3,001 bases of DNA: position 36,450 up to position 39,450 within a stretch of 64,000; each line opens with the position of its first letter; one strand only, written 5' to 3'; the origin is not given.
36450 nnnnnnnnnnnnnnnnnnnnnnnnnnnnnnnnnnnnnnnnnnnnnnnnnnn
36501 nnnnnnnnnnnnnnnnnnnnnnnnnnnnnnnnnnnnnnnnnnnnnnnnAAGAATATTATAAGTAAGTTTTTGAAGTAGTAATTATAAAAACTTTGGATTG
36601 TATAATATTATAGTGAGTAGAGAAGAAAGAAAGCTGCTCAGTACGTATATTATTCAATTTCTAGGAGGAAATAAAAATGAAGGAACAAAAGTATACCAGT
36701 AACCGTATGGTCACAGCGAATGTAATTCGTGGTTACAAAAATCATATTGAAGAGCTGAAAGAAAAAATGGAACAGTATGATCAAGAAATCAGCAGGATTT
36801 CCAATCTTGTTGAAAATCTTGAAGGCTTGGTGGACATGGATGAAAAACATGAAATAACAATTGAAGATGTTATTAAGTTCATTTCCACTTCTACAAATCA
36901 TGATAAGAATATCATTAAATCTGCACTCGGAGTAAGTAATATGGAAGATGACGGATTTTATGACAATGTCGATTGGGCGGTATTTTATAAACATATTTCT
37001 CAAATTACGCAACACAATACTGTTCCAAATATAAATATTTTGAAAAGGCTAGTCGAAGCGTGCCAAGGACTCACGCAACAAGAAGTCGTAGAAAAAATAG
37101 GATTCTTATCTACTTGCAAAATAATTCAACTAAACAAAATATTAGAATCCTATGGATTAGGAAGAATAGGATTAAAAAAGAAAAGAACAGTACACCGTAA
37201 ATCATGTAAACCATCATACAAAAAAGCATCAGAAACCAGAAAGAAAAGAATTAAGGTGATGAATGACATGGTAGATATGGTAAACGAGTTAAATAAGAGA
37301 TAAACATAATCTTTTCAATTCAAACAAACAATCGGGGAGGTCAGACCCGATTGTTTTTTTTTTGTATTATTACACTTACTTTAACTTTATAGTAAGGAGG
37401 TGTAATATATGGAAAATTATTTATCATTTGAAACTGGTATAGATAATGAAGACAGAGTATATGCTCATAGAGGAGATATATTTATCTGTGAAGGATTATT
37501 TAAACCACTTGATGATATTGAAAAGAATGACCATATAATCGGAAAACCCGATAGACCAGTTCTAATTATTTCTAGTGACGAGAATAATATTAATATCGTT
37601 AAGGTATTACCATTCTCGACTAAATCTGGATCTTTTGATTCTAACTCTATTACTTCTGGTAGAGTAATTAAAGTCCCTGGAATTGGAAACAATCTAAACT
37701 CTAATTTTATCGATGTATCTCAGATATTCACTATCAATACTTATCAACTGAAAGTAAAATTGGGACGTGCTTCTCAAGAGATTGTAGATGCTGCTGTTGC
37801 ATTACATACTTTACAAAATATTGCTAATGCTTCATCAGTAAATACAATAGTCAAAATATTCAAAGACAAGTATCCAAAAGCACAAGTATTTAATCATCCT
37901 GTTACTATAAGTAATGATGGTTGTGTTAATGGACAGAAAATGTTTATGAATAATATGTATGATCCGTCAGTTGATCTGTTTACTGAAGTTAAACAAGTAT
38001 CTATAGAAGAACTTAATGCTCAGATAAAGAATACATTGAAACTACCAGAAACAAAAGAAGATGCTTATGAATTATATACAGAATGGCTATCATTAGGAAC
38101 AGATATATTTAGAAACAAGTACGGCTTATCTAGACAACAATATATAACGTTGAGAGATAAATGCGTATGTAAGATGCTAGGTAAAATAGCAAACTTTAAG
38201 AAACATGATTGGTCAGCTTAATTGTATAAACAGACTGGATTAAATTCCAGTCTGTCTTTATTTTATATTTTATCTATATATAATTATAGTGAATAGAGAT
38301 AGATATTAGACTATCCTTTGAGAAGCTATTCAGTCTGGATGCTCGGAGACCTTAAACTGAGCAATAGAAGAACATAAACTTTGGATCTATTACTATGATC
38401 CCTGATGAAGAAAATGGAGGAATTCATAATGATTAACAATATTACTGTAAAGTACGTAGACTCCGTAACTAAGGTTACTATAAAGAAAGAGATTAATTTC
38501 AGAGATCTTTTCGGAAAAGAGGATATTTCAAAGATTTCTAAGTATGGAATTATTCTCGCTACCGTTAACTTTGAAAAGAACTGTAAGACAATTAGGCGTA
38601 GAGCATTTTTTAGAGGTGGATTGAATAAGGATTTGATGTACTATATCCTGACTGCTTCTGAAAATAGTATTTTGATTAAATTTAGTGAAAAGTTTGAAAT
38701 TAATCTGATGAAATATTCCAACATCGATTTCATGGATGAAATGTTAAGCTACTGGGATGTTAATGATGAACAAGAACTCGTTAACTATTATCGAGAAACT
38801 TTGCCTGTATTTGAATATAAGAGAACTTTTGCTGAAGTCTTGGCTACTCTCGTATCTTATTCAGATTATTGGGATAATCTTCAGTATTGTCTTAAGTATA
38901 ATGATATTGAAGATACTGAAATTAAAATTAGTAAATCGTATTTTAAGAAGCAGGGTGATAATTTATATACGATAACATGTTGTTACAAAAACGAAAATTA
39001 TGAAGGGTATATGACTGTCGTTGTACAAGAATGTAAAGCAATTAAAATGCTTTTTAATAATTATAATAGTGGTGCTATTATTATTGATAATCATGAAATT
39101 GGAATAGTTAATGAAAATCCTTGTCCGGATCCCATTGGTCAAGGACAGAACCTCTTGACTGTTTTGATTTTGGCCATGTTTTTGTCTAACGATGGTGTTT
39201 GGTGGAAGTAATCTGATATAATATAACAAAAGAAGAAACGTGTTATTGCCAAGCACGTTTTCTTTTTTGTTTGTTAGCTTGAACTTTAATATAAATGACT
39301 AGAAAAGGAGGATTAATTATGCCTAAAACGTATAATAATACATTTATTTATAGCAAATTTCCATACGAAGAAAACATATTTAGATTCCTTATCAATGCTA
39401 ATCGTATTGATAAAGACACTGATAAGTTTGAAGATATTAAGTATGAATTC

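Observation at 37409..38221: Solo MazF/PemK-like domain fused to an unknown C-terminal half, with no antitoxin gene nearby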

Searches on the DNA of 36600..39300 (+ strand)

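Call 6: search_dna_similar(query=window:36600-39300:+, collection=phages, mode=near, max_rows=25)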
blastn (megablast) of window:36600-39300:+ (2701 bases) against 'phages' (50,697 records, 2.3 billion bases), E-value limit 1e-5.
No match.

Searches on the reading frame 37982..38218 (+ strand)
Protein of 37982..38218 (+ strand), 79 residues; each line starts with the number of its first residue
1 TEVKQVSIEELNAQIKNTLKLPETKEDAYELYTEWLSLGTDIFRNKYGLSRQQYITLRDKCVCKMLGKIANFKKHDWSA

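Call 51: predict_structure(alignment_id=A3)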
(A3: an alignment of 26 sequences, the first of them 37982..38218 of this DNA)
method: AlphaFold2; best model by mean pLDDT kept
length: 79 residues; sequences in the alignment: 26
mean_pLDDT: 76.7   pTM: 0.56
mean pLDDT of the five models: 76.7, 74.7, 74.2, 72.6, 68.8
residues with pLDDT >= 90: 0; 70-90: 61; 50-70: 16; < 50: 2
segments of 3 or more residues with pLDDT < 50: none
pLDDT, mean of each block of 10 residues (from residue 1): 66 60 81 86 83 85 81 71
secondary structure, 60 per line:
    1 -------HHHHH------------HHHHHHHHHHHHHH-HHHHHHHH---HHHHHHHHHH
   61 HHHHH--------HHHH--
elements in order: H8-12 H25-38 H40-47 H51-65 H74-77
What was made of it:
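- On Helix-turn-helix DNA-binding domains (for the C-domain): The three-helix geometry has a Gly-containing turn (call 51).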

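Call 53: fold_search(model_id=the predicted structure, library=pdb)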
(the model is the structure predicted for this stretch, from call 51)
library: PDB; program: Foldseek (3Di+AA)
matches with E <= 10: 17; with E <= 0.001: 0
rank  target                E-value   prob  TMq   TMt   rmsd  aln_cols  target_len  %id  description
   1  2ply_A                4.8e+00  0.11  0.32  0.15  10.3        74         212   14  Structure of the mRNA binding fragment of elongation factor SelB in complex with SECIS RNA. (released 2007-11-06)
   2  7z1u_B                6.0e+00  0.08  0.37  0.24   9.3        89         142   11  Biochemical implications of the substitution of a unique cysteine residue in sugar beet phytoglobin BvPgb 1.2 (released 2022-09-07)
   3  7dwm_B                7.1e+00  0.10  0.41  0.18  11.3        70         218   13  Crystal structure of the phage VqmA-DPO complex (released 2021-05-05)
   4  9r2z_B                7.1e+00  0.09  0.39  0.39   8.1        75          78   13  RptR transcriptional repressor (released 2025-07-23)
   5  5clv_B                7.5e+00  0.09  0.39  0.33  13.2        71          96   15  Crystal Structure of KorA-operator DNA complex (KorA-OA) (released 2016-04-06)
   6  2jrt_MODEL_1_A        7.9e+00  0.12  0.40  0.35   5.8        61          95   11  NMR solution structure of the protein coded by gene RHOS4_12090 of Rhodobacter sphaeroides. Northeast Structur (released 2007-08-21)
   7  6vl7_C                7.9e+00  0.02  0.19  0.04  10.8        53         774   13  Crystal structure of the H583C mutant of GoxA soaked with glycine (released 2020-04-08)
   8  1y0u_A                8.4e+00  0.10  0.38  0.34  12.8        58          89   12  Crystal Structure of the putative arsenical resistance operon repressor from Archaeoglobus fulgidus (released 2004-12-28)
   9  6ubz_B                8.9e+00  0.02  0.20  0.04  14.9        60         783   17  Crystal structure of D678A GoxA bound to glycine at pH 5.5 (released 2019-10-23)
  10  9r2z_A                9.4e+00  0.08  0.38  0.38   8.5        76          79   13  RptR transcriptional repressor (released 2025-07-23)
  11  4y17_C                9.4e+00  0.08  0.41  0.16  12.7        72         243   15  SdiA in complex with 3-oxo-C8-homoserine lactone (released 2015-04-08)
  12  2ply_B                9.9e+00  0.08  0.32  0.15   5.3        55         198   16  Structure of the mRNA binding fragment of elongation factor SelB in complex with SECIS RNA. (released 2007-11-06)
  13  5cm3_A                9.9e+00  0.06  0.38  0.33  13.1        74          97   15  Crystal Structure of KorA, a plasmid-encoded, global transcription regulator (released 2016-04-06)
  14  8qu8_D                9.9e+00  0.05  0.32  0.05  11.2        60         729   15  PROTAC-mediated complex of KRAS with VHL/Elongin-B/Elongin-C/Cullin-2/Rbx1 (released 2023-12-06)
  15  2lhc_MODEL_1_A        9.9e+00  0.03  0.21  0.27  10.4        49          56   24  Ga98 solution structure (released 2012-02-29)
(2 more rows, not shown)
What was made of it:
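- The C-domain's weak structural neighbours are HTH regulators (KorA, VqmA, RptR, ArsR, SdiA), although all have E>4 (call 53).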

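Call 54: search_protein_representatives(alignment_id=A3)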
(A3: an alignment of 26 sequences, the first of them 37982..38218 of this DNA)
Query: 26 sequences, 79 profile positions. Proteins with E-value up to 0.001 (for the whole library): 11; up to 1e-10: 9; up to 1e-30: 2. The best 11 are listed.
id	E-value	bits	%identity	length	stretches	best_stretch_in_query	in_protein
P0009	3.9e-33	129.7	-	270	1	2-79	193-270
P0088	8.9e-33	128.5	-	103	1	1-79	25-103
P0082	2.9e-26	107.6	-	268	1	2-78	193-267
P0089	1.6e-24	102.0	-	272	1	2-78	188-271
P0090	8.9e-23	96.5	-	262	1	1-77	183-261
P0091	6.2e-22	93.8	-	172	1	10-78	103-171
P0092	1.9e-21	92.2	-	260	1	11-78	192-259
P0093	2.3e-17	79.1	-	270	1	6-78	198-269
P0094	1.1e-11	60.9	-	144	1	6-77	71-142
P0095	2.1e-05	40.8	-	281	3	33-58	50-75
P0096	8.8e-04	35.6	-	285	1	8-68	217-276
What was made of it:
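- Closest known: Phage 'MazF-like growth inhibitor' proteins. Different: The C-domain profile finds none of them (call 54).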

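Call 82: search_protein_families(library=pfam, alignment_id=A3, max_evalue=10)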
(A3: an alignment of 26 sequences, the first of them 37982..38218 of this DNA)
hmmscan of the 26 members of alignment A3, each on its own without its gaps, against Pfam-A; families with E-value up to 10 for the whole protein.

A. member 1, window:37982-38218:+ (79 aa): 0 families

B. families by the number of members that match (of 26 scanned): 9 families
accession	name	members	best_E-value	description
PF13040.11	Fur_reg_FbpB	1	0.012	Fur-regulated basic protein B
PF16079.10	Phage_holin_5_2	1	0.02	Phage holin family Hol44, in holin superfamily V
PF02964.21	MeMO_Hyd_G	1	0.045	Methane monooxygenase, hydrolase gamma chain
PF02229.22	PC4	1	0.14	Transcriptional Coactivator p15 (PC4)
PF12534.13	Pannexin_like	1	0.14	Pannexin-like TM region of LRRC8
PF23418.1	DUF7108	1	0.17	Domain of unknown function (DUF7108)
PF00542.24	Ribosomal_L12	1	0.18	Ribosomal protein L7/L12 C-terminal domain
PF13811.11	DUF4186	1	0.19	Domain of unknown function (DUF4186)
PF09228.15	Prok-TraM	1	0.22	Prokaryotic Transcriptional repressor TraM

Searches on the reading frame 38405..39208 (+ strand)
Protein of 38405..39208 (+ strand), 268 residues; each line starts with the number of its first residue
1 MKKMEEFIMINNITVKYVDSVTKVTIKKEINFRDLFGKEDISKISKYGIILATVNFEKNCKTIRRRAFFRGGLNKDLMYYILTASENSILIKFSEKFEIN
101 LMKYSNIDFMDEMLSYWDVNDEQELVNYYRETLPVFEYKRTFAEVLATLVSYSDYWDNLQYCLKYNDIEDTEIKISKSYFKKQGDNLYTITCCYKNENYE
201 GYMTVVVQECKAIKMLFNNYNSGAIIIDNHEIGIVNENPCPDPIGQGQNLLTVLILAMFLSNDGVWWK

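Call 4: search_protein_families(library=phrogs, proteins=[window:38405-39208:+], max_evalue=0.01)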
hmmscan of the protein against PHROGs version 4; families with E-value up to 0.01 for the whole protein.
window:38405-39208:+ (268 aa): 1 family
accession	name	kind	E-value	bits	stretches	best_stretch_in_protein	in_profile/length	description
phrog_32765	-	unknown function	0.0028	18.1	1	64-176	100-211/311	-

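Call 12: search_protein_families(library=pfam, proteins=[window:38405-39208:+], max_evalue=0.01)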
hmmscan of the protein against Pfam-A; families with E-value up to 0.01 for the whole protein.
window:38405-39208:+ (268 aa): 0 families

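Call 57: search_protein_families(library=padloc, proteins=[window:38405-39208:+], max_evalue=1)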
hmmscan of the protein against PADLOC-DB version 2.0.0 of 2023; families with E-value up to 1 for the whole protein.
window:38405-39208:+ (268 aa): 0 families

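Call 58: search_protein_families(library=ncbifam, proteins=[window:38405-39208:+], max_evalue=1)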
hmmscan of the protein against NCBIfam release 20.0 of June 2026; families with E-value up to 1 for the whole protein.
window:38405-39208:+ (268 aa): 0 families
